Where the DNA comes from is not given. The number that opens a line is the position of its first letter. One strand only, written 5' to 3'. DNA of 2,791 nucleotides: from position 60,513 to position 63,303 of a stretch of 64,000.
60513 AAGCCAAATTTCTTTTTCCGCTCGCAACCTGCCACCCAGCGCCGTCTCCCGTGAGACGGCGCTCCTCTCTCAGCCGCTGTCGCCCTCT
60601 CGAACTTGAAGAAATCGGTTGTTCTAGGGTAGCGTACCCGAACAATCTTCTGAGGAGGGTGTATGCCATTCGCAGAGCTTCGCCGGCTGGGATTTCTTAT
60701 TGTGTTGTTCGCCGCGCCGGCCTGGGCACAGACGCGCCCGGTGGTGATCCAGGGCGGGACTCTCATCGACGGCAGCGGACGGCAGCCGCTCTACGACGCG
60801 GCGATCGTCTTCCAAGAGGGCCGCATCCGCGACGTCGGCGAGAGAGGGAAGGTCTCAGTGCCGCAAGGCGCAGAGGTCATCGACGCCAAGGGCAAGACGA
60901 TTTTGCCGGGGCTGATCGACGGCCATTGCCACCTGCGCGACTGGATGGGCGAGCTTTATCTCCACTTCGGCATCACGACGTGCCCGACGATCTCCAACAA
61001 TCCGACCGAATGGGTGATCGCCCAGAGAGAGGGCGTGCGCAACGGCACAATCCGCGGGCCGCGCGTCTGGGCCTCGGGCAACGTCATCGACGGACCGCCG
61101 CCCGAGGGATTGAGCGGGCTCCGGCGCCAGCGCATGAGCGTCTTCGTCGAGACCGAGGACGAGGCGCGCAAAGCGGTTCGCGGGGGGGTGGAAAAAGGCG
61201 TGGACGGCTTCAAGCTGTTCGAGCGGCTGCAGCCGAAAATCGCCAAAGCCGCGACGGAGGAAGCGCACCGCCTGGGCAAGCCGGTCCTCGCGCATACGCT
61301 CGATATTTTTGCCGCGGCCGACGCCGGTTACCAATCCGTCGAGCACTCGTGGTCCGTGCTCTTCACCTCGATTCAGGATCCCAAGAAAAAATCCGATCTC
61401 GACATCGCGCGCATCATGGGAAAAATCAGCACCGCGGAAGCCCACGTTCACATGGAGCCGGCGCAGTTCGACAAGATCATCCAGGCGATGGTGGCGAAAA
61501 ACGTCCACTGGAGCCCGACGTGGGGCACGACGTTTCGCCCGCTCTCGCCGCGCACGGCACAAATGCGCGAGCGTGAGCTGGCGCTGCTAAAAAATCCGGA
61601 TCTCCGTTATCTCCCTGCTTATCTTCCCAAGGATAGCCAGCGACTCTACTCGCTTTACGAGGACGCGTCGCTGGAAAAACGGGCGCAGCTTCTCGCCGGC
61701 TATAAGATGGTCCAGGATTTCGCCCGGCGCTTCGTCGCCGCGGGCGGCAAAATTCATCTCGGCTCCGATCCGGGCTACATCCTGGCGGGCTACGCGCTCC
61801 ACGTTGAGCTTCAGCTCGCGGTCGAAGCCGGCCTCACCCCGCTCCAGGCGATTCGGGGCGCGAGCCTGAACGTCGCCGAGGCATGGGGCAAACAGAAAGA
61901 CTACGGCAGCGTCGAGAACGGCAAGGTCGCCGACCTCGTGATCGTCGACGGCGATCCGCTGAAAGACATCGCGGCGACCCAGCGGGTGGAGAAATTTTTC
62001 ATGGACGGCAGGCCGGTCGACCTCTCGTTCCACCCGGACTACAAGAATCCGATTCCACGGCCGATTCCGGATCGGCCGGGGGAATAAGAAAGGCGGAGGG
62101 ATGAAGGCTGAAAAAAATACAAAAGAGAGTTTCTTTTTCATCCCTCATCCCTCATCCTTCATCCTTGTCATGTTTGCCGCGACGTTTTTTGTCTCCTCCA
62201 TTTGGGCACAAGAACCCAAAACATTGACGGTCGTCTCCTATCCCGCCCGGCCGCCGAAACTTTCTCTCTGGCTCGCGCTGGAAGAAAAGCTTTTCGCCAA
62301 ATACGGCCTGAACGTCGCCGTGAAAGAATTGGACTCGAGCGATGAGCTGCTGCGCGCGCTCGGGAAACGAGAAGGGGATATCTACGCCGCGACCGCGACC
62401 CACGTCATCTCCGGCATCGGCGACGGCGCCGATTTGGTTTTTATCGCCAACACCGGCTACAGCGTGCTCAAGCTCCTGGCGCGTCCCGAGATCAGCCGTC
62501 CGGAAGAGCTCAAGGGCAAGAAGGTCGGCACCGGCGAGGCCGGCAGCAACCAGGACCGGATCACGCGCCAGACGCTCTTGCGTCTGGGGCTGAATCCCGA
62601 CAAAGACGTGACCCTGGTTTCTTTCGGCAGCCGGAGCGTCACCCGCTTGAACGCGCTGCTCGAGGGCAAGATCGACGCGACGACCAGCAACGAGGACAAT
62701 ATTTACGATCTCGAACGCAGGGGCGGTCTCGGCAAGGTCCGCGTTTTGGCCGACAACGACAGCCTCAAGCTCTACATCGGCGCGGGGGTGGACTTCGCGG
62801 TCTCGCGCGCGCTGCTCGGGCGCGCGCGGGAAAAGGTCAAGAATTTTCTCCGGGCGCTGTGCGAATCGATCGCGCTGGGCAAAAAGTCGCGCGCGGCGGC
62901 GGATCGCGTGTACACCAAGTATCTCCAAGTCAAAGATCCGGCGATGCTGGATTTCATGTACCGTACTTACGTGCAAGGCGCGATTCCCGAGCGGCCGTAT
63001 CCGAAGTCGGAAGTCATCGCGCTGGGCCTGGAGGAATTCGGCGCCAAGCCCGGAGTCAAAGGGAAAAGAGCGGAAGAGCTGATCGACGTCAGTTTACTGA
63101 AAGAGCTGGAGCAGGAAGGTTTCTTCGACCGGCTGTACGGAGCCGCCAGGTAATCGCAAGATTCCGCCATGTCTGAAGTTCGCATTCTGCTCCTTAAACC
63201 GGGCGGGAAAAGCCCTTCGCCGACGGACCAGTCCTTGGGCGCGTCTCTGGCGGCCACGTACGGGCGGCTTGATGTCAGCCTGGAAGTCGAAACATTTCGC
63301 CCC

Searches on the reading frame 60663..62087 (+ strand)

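Call 66: search_protein_families(library=pfam, proteins=[window:60663-62087:+], max_evalue=0.001)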
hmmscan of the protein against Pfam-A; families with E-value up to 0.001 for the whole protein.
window:60663-62087:+ (474 aa): 2 families
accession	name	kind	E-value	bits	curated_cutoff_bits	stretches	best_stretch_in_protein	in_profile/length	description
PF01979.26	Amidohydro_1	-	1.1e-22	81.2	25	1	79-452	1-345/345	Amidohydrolase family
PF07969.17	Amidohydro_3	-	4.6e-11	43.3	29.7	2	71-91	1-21/472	Amidohydrolase family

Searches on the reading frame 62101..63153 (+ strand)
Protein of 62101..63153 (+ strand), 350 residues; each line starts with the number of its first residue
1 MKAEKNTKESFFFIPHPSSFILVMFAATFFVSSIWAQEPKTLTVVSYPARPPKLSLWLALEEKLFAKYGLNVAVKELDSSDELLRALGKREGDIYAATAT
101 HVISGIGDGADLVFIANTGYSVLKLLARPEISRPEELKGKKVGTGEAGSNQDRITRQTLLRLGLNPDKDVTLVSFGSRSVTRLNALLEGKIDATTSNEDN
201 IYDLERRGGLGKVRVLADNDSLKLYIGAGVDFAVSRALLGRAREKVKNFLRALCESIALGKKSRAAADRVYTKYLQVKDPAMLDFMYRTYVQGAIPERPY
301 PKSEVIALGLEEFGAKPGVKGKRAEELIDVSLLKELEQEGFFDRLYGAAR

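Call 66: search_protein_families(library=pfam, proteins=[window:62101-63153:+], max_evalue=0.001)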
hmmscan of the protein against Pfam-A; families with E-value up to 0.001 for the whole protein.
window:62101-63153:+ (350 aa): 3 families
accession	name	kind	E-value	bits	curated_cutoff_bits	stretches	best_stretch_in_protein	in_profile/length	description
PF09084.16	NMT1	-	3.2e-13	50.5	20.5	1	57-257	8-206/216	NMT1/THI5 like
PF13379.11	NMT1_2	-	4.2e-08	33.8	24.7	1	56-198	21-180/252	NMT1-like family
PF12974.12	Phosphonate-bd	-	7.6e-08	32.5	27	1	56-256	15-219/242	ABC transporter, phosphonate, periplasmic substrate-binding protein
